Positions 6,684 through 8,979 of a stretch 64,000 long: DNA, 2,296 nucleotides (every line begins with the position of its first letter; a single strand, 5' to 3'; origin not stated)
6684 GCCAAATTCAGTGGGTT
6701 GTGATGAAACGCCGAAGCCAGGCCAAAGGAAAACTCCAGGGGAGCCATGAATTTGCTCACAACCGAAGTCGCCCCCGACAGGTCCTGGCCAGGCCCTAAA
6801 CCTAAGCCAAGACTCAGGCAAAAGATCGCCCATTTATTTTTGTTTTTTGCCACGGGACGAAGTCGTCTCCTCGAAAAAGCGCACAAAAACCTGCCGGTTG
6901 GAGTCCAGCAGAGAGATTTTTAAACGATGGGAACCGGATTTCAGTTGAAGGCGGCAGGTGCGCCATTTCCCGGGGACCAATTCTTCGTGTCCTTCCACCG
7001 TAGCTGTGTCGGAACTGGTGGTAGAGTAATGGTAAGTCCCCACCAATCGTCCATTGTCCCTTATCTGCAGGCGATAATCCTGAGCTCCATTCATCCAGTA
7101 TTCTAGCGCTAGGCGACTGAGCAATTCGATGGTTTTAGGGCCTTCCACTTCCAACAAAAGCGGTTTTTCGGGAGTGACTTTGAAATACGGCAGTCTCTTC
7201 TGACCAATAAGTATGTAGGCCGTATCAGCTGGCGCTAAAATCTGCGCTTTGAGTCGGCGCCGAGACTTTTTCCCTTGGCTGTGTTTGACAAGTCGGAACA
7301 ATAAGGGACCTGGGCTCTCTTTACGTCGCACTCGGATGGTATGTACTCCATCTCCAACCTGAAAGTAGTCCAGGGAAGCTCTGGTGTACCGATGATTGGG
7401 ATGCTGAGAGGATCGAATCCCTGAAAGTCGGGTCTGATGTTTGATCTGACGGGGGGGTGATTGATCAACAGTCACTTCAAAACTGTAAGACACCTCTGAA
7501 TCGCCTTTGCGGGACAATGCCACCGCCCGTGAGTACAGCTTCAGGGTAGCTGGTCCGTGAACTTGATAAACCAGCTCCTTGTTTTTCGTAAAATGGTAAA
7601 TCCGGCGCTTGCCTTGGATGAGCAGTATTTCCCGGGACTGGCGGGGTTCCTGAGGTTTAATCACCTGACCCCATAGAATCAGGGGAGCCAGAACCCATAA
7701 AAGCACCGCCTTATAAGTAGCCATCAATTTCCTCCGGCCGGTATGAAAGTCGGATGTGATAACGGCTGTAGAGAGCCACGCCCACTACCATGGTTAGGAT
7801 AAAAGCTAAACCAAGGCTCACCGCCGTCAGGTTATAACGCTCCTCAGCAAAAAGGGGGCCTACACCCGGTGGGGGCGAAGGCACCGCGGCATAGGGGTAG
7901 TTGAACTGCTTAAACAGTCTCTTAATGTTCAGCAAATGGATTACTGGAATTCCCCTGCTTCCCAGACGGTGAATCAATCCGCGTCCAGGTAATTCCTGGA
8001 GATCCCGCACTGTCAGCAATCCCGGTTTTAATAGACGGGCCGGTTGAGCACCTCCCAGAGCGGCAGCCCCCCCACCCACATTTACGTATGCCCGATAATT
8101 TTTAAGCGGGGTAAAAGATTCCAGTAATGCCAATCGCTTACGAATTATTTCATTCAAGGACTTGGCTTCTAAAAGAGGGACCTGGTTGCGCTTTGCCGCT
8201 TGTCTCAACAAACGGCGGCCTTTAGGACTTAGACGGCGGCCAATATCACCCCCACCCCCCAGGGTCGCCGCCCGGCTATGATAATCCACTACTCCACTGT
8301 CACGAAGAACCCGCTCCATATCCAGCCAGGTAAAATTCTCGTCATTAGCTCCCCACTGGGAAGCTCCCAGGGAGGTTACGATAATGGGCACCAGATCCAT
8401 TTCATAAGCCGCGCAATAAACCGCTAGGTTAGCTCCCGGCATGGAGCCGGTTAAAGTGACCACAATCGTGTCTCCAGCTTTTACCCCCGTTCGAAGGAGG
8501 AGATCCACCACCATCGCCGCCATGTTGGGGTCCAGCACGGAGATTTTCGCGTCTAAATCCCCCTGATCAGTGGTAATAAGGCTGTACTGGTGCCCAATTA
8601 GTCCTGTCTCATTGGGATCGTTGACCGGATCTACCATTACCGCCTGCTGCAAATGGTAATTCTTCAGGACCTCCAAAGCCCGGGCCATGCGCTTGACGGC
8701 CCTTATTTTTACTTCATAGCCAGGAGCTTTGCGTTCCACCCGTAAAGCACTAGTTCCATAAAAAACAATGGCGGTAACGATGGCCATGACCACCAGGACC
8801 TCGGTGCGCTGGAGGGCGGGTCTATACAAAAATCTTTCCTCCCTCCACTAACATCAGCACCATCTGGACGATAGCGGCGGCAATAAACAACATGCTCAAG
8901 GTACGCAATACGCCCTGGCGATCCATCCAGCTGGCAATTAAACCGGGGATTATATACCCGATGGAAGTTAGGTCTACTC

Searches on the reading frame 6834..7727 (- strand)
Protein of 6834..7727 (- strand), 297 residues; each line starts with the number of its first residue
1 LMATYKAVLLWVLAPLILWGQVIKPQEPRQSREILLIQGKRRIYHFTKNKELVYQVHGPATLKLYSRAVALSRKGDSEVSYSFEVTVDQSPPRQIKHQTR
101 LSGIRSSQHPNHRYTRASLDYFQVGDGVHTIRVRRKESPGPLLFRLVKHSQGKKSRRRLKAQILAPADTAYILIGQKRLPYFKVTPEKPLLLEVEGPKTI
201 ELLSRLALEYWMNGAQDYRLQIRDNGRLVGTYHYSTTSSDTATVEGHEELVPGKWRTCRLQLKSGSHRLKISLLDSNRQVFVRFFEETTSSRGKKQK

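Call 7: search_protein_families(library=pfam, proteins=[window:6834-7727:-], max_evalue=0.01)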
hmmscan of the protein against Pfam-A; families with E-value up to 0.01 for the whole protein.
window:6834-7727:- (297 aa): 0 families

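Call 19: search_protein_families(library=pfam, proteins=[window:6834-7727:-], max_evalue=5)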
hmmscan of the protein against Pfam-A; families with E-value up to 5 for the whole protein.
window:6834-7727:- (297 aa): 0 families

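Call 34: search_protein_families(library=ncbifam, proteins=[window:6834-7727:-], max_evalue=0.1)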
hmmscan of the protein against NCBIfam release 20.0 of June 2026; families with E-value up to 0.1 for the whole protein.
window:6834-7727:- (297 aa): 0 families

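Call 50: find_homologous_proteins(query=window:6834-7727:-, max_evalue=0.001)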
Query window:6834-7727:- (297 aa): 1 proteins with E <= 0.001 among 1181 candidates.
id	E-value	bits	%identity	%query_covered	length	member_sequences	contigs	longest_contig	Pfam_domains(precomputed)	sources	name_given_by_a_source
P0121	1.3e-193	660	100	100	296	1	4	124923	-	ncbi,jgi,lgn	-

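Call 55: search_solved_structures(query=A3, max_evalue=10)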
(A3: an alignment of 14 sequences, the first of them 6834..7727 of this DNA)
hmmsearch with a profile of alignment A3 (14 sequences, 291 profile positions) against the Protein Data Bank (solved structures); distinct sequences matched with E-value up to 10: 2.
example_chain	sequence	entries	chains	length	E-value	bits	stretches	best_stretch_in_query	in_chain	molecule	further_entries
5jvb_A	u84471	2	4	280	1.1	11.9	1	150-206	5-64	Phosphonate ABC transporter, periplasmic phosphonate-binding protein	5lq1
6yqx_A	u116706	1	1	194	1.3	11.7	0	199-221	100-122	de novo designed TIM barrel DeNovoTIM13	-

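Call 56: find_encoding_contigs(protein=P0121, flank=10000, max_places=4)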
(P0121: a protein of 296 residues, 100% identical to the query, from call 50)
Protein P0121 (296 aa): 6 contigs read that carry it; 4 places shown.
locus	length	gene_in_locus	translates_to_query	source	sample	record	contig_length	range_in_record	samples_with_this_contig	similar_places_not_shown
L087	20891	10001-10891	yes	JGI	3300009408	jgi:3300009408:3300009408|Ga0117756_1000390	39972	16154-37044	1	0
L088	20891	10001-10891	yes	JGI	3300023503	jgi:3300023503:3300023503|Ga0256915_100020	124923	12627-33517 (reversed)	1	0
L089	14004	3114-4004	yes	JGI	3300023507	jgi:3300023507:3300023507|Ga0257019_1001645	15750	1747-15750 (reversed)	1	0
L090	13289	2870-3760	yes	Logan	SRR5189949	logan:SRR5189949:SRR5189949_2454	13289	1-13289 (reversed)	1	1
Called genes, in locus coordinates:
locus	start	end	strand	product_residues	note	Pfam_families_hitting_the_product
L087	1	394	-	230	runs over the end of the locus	PF00702:Hydrolase, PF12710:HAD, PF13419:HAD_2, PF13242:Hydrolase_like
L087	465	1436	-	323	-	PF01012:ETF, PF00766:ETF_alpha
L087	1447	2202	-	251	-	PF01012:ETF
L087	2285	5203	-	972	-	PF07494:Reg_prop (faint), PF07228:SpoIIE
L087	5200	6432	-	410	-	PF01966:HD (weak), PF13286:HD_assoc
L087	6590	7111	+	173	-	PF00034:Cytochrom_C, PF13442:Cytochrome_CBB3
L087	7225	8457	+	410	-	PF08245:Mur_ligase_M (weak)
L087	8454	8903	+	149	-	PF14102:Caps_synth_CapC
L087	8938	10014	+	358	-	-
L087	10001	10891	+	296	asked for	-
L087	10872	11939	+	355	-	-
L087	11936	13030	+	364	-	PF08309:LVIVD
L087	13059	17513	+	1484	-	PF01364:Peptidase_C25, PF06119:NIDO (faint), PF00404:Dockerin_1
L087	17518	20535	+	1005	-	PF18962:Por_Secre_tail (faint)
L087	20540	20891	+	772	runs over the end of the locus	PF00246:Peptidase_M14, PF13620:CarboxypepD_reg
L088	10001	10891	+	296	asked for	-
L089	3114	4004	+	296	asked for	-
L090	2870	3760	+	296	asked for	-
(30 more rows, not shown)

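Call 60: search_protein_representatives(protein=window:6834-7727:-)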
Query: 297 residues. Proteins with E-value up to 0.001 (for the whole library): 341; up to 1e-10: 136; up to 1e-30: 9. The best 150 are listed.
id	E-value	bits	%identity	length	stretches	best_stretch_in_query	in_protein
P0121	4.1e-194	659.6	100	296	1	2-297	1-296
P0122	2.4e-65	237.1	40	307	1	6-284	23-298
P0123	3.2e-65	236.7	39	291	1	4-284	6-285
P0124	8.9e-50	186.0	34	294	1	17-286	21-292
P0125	3.7e-45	170.9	34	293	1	12-286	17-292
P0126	8.1e-43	163.2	33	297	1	16-286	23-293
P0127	1.8e-42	162.1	33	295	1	12-286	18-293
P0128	9.0e-36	140.1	30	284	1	10-285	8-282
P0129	8.8e-32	127.0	29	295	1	10-284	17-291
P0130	2.0e-29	119.2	27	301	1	12-285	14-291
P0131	1.4e-27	113.2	29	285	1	5-286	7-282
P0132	4.0e-27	111.7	34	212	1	127-284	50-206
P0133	8.2e-26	107.4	28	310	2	121-285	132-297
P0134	4.1e-25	105.1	27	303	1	7-281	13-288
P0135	7.5e-25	104.2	33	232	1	5-217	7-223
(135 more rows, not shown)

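Call 67: predict_structure(alignment_id=A4)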
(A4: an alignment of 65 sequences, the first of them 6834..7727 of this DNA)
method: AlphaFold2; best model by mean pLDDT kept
length: 297 residues; sequences in the alignment: 65
mean_pLDDT: 91.7   pTM: 0.77
mean pLDDT of the five models: 91.7, 90.8, 90.5, 90.1, 89.6
residues with pLDDT >= 90: 238; 70-90: 39; 50-70: 17; < 50: 3
segments of 3 or more residues with pLDDT < 50: none
pLDDT, mean of each block of 10 residues (from residue 1): 74 72 91 95 93 95 96 81 96 95 95 96 93 94 94 82 93 97 98 97 97 96 96 95 97 95 97 97 90 52
secondary structure, 60 per line:
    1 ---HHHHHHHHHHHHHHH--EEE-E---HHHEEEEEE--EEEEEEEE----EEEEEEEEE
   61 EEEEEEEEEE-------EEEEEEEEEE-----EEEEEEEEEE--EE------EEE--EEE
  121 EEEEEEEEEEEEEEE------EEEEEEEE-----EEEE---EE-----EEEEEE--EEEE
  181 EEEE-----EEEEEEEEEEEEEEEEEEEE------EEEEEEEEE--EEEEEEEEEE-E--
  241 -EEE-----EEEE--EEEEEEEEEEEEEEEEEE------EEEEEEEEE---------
elements in order: H4-18 E21-23 E32-37 E40-47 E52-70 E78-87 E93-102 E113-115 E118-135 E142-149 E155-158 E169-174 E177-184 E190-209 E216-224 E227-236 E242-244 E250-253 E256-273 E280-288

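Call 69: fold_search(model_id=the predicted structure, library=pdb)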
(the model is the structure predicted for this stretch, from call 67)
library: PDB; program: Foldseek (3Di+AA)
matches with E <= 10: 1379; with E <= 0.001: 71
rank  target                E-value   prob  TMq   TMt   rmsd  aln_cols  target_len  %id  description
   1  4xup_D                9.3e-07  1.00  0.24  0.23  20.4       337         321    9  Structure of the N-terminal CBM22-1-CBM22-2 tandem domain from Paenibacillus barcinonensis Xyn10C (released 2015-06-03)
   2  4xup_F                1.2e-06  1.00  0.24  0.23  22.0       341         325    9  Structure of the N-terminal CBM22-1-CBM22-2 tandem domain from Paenibacillus barcinonensis Xyn10C (released 2015-06-03)
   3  4xup_B                2.5e-06  1.00  0.24  0.23  21.8       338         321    9  Structure of the N-terminal CBM22-1-CBM22-2 tandem domain from Paenibacillus barcinonensis Xyn10C (released 2015-06-03)
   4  5x7o_A                2.7e-06  1.00  0.26  0.07  20.0       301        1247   15  Crystal structure of Paenibacillus sp. 598K alpha-1,6-glucosyltransferase (released 2017-07-26)
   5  4xup_A                3.1e-06  1.00  0.25  0.23  19.3       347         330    9  Structure of the N-terminal CBM22-1-CBM22-2 tandem domain from Paenibacillus barcinonensis Xyn10C (released 2015-06-03)
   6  4qaw_E                3.9e-06  1.00  0.26  0.16  19.9       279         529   13  Structure of modular Xyn30D from Paenibacillus barcinonensis (released 2014-10-08)
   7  4qaw_D                6.3e-06  1.00  0.25  0.15  19.8       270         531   13  Structure of modular Xyn30D from Paenibacillus barcinonensis (released 2014-10-08)
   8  4qaw_B                1.3e-05  1.00  0.25  0.16  19.9       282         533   13  Structure of modular Xyn30D from Paenibacillus barcinonensis (released 2014-10-08)
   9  4qaw_C                2.6e-05  1.00  0.27  0.17  19.9       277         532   13  Structure of modular Xyn30D from Paenibacillus barcinonensis (released 2014-10-08)
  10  4qaw_H                3.3e-05  1.00  0.27  0.17  19.8       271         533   13  Structure of modular Xyn30D from Paenibacillus barcinonensis (released 2014-10-08)
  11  5y92_A                4.6e-05  1.00  0.25  0.20  17.9       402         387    8  Crystal structure of ANXUR2 extracellular domain from Arabidopsis thaliana (released 2018-02-28)
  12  7js4                  5.1e-05  1.00  0.23  0.09  18.9       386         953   10  The structure of the M60 catalytic domain with the CBM51-1 and CBM51-2 domains from Clostridium perfringens ZmpB (released 2021-02-03)
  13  7zgn_B                5.6e-05  1.00  0.23  0.14  19.0       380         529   10  Plant/insect N-glycan active PNGase (released 2022-09-07)
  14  6kka_A                7.1e-05  1.00  0.27  0.25  17.3       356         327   10  Xylanase J mutant from Bacillus sp. 41M-1 (released 2019-09-04)
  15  6fig_B                7.1e-05  1.00  0.24  0.20  17.1       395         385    9  Crystal structure of the ANX1 ectodomain from Arabidopsis thaliana (released 2018-07-11)
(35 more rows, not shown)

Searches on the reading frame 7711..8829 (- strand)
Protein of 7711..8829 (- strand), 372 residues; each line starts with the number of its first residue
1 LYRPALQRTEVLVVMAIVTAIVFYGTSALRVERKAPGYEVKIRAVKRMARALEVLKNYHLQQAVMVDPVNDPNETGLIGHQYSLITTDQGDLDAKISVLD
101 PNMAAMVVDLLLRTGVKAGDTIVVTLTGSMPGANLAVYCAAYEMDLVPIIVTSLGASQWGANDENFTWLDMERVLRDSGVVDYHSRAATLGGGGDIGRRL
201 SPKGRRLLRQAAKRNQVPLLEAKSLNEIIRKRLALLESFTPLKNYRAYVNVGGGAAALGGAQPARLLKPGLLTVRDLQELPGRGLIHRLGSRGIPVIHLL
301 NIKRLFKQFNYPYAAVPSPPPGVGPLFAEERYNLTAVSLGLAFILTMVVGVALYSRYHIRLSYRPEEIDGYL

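Call 7: search_protein_families(library=pfam, proteins=[window:7711-8829:-], max_evalue=0.01)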
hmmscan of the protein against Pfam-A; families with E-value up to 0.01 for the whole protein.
window:7711-8829:- (372 aa): 0 families

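Call 19: search_protein_families(library=pfam, proteins=[window:7711-8829:-], max_evalue=5)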
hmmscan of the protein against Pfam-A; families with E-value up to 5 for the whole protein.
window:7711-8829:- (372 aa): 0 families

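Call 34: search_protein_families(library=ncbifam, proteins=[window:7711-8829:-], max_evalue=0.1)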
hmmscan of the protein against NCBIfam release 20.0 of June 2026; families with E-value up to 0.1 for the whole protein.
window:7711-8829:- (372 aa): 1 family
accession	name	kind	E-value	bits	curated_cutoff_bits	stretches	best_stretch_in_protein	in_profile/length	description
TIGR04332.1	gamma_Glu_sys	subfamily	8e-95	317.6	100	1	12-318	3-306/307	poly-gamma-glutamate system protein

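Call 72: find_homologous_proteins(query=window:7711-8829:-, max_evalue=0.00001)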
Query window:7711-8829:- (372 aa): 1478 proteins with E <= 0.00001 among 8000 candidates; the best 120 are listed.
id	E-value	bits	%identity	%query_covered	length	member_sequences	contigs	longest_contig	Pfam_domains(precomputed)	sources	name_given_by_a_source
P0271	4.9e-241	817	100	100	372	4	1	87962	-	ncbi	-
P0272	7.4e-135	468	56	100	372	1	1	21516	-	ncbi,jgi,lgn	-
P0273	3.6e-133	462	56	100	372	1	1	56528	-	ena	-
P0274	4.5e-131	455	54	100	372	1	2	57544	-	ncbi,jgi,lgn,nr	ncbi:poly-gamma-glutamate system protein [bacterium]|nr:poly-gamma-glutamate system protein [bacteri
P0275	6.7e-130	451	55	100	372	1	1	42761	-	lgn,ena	-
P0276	1.2e-129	451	56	100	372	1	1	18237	-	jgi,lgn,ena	-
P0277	2.4e-129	450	54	100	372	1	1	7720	-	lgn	-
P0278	6.6e-129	448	54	100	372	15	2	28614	-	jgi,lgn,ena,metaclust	metaclust:\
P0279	1.9e-128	447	54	100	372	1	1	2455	-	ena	-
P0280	2.6e-128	446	54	100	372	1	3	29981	-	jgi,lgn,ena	-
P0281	4.0e-128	446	56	90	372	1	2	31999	-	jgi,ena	-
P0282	7.2e-128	445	55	100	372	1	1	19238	-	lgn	-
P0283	7.5e-128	445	54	100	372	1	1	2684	-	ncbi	-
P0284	1.3e-127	444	53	100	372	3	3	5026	-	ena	-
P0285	1.2e-126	441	53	100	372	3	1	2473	-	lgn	-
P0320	8.1e-96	339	47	96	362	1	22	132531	-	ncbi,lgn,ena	-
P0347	7.9e-94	333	46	90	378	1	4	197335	-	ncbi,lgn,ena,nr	ncbi:poly-gamma-glutamate system protein [candidate division KSB1 bacterium]|nr:poly-gamma-glutamate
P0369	4.3e-93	330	43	99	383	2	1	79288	-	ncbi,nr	ncbi:MAG: poly-gamma-glutamate system protein [Candidatus Marinimicrobia bacterium]|nr:poly-gamma-gl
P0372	5.8e-93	330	43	99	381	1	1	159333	-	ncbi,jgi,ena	-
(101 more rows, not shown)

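Call 73: find_encoding_contigs(protein=P0347, flank=10000, max_places=1)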
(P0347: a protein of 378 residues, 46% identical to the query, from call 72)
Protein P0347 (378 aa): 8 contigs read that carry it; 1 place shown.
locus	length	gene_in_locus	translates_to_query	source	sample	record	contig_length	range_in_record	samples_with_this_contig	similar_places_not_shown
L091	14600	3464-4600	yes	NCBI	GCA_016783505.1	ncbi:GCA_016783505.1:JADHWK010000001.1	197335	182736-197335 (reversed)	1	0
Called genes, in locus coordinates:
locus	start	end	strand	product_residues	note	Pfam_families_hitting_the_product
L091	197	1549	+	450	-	PF24684:Vgb_lyase (weak)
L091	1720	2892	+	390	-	PF08245:Mur_ligase_M (weak)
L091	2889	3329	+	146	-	PF14102:Caps_synth_CapC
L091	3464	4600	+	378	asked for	-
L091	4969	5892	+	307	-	-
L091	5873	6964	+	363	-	-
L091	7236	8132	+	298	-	PF08309:LVIVD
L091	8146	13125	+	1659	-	PF08126:Propeptide_C25, PF22544:HYDIN_VesB_CFA65-like_Ig (faint), PF01364:Peptidase_C25, PF13715:CarbopepD_reg_2 (faint), PF13620:CarboxypepD_reg, PF18962:Por_Secre_tail (weak)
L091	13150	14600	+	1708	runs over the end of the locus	PF08126:Propeptide_C25, PF01364:Peptidase_C25, PF15780:ASH (faint), PF06119:NIDO (faint), PF18962:Por_Secre_tail (faint), PF22073:Cep192_D4 (weak), PF22544:HYDIN_VesB_CFA65-like_Ig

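Call 74: find_encoding_contigs(protein=P0320, flank=10000, max_places=1)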
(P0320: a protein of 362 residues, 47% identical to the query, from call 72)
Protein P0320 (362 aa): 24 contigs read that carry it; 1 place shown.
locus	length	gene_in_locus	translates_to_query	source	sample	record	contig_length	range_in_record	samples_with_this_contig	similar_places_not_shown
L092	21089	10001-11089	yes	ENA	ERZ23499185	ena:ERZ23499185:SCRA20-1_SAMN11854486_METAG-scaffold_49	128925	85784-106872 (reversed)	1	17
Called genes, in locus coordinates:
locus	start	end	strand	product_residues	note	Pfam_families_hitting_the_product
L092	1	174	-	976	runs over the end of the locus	PF01364:Peptidase_C25, PF06119:NIDO (faint), PF18962:Por_Secre_tail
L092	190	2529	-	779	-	PF00246:Peptidase_M14, PF13620:CarboxypepD_reg, PF18962:Por_Secre_tail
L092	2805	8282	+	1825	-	PF08126:Propeptide_C25, PF01364:Peptidase_C25, PF06119:NIDO (faint), PF13860:FlgD_ig (weak), PF18962:Por_Secre_tail (weak)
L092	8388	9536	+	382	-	PF08245:Mur_ligase_M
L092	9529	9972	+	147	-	PF14102:Caps_synth_CapC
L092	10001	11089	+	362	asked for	-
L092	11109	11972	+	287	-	-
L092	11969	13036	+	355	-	-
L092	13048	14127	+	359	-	-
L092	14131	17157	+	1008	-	PF13860:FlgD_ig, PF18962:Por_Secre_tail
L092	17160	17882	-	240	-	PF18962:Por_Secre_tail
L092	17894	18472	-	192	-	PF18962:Por_Secre_tail, PF13860:FlgD_ig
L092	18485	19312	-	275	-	-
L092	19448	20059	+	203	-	PF00717:Peptidase_S24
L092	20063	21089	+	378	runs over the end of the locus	PF00817:IMS, PF11799:IMS_C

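Call 75: find_encoding_contigs(protein=P0369, flank=10000, max_places=1)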
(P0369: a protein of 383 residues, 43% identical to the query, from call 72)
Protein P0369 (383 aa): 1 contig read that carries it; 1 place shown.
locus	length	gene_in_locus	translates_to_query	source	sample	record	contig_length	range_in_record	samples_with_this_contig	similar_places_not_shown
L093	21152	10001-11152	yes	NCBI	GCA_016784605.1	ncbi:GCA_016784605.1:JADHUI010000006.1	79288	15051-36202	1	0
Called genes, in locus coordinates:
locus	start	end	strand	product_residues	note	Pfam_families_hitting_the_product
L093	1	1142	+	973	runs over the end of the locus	PF02369:Big_1 (faint)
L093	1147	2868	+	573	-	PF05157:MshEN, PF00437:T2SSE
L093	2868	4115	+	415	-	PF28597:T2SSF_N, PF00482:T2SSF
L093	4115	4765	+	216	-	PF01478:Peptidase_A24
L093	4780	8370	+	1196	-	PF08126:Propeptide_C25, PF01364:Peptidase_C25, PF06119:NIDO (faint), PF00404:Dockerin_1 (weak)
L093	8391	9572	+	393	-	PF08245:Mur_ligase_M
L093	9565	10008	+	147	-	PF14102:Caps_synth_CapC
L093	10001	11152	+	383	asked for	-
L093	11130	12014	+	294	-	-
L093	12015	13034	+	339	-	-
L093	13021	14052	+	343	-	-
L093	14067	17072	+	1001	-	PF13860:FlgD_ig (weak), PF18962:Por_Secre_tail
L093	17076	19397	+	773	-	PF00246:Peptidase_M14, PF13620:CarboxypepD_reg, PF13715:CarbopepD_reg_2 (weak), PF18962:Por_Secre_tail (weak)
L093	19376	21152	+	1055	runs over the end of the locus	PF01364:Peptidase_C25, PF13860:FlgD_ig (weak), PF18962:Por_Secre_tail (weak)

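Call 76: find_encoding_contigs(protein=P0372, flank=10000, max_places=1)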
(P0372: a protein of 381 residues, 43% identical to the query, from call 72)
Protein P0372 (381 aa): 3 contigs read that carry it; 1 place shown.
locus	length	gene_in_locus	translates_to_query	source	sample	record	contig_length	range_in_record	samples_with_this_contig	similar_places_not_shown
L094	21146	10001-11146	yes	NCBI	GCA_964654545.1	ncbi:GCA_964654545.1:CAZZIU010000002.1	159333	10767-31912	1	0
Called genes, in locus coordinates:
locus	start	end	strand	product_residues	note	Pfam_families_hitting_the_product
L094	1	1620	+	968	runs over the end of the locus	PF02369:Big_1 (faint), PF09134:Invasin_D3 (faint)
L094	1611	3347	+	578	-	PF05157:MshEN, PF00437:T2SSE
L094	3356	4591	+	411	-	PF28597:T2SSF_N, PF00482:T2SSF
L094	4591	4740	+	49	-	-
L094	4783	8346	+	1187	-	PF08126:Propeptide_C25, PF01364:Peptidase_C25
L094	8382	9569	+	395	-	PF08245:Mur_ligase_M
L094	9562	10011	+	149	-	PF14102:Caps_synth_CapC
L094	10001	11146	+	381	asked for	-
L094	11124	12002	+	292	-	-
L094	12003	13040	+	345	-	-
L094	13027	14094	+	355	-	-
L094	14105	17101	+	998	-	PF13860:FlgD_ig (weak), PF18962:Por_Secre_tail (weak)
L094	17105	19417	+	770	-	PF00246:Peptidase_M14, PF13620:CarboxypepD_reg, PF18962:Por_Secre_tail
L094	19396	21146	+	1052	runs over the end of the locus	PF01364:Peptidase_C25, PF13860:FlgD_ig, PF18962:Por_Secre_tail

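Call 84: find_encoding_contigs(protein=P0271, flank=10000, max_places=2)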
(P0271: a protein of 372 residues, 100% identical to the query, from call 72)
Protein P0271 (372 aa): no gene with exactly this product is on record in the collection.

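Call 85: find_encoding_contigs(protein=P0394, flank=10000, max_places=4)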
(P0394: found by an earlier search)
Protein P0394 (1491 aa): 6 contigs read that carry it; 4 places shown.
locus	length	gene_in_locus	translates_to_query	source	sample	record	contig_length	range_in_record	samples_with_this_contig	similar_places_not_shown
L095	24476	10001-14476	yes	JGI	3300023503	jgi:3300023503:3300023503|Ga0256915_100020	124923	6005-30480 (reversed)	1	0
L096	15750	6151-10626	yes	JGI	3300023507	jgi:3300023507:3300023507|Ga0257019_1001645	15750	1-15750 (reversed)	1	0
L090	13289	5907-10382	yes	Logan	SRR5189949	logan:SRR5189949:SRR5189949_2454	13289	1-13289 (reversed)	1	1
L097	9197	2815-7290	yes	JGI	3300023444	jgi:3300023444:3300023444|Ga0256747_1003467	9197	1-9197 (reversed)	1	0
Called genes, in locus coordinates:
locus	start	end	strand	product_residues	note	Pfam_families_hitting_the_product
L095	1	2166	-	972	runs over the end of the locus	PF07494:Reg_prop (faint), PF07228:SpoIIE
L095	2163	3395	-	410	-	PF01966:HD (weak), PF13286:HD_assoc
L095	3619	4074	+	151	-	PF13442:Cytochrome_CBB3, PF00034:Cytochrom_C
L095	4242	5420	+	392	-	PF08245:Mur_ligase_M (weak)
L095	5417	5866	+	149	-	PF14102:Caps_synth_CapC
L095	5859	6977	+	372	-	-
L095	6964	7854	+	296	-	-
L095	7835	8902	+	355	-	-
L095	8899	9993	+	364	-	PF08309:LVIVD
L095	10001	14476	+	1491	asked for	PF01364:Peptidase_C25, PF06119:NIDO (faint), PF00404:Dockerin_1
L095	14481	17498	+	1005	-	PF18962:Por_Secre_tail (faint)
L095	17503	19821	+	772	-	PF00246:Peptidase_M14, PF13620:CarboxypepD_reg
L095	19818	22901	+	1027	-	PF01364:Peptidase_C25, PF18962:Por_Secre_tail (weak)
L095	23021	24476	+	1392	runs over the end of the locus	PF08126:Propeptide_C25, PF01364:Peptidase_C25, PF13860:FlgD_ig (faint)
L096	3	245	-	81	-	?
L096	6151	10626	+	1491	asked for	PF01364:Peptidase_C25, PF06119:NIDO (faint), PF00404:Dockerin_1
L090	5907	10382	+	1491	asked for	PF01364:Peptidase_C25, PF06119:NIDO (faint), PF00404:Dockerin_1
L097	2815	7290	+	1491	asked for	PF01364:Peptidase_C25, PF06119:NIDO (faint), PF00404:Dockerin_1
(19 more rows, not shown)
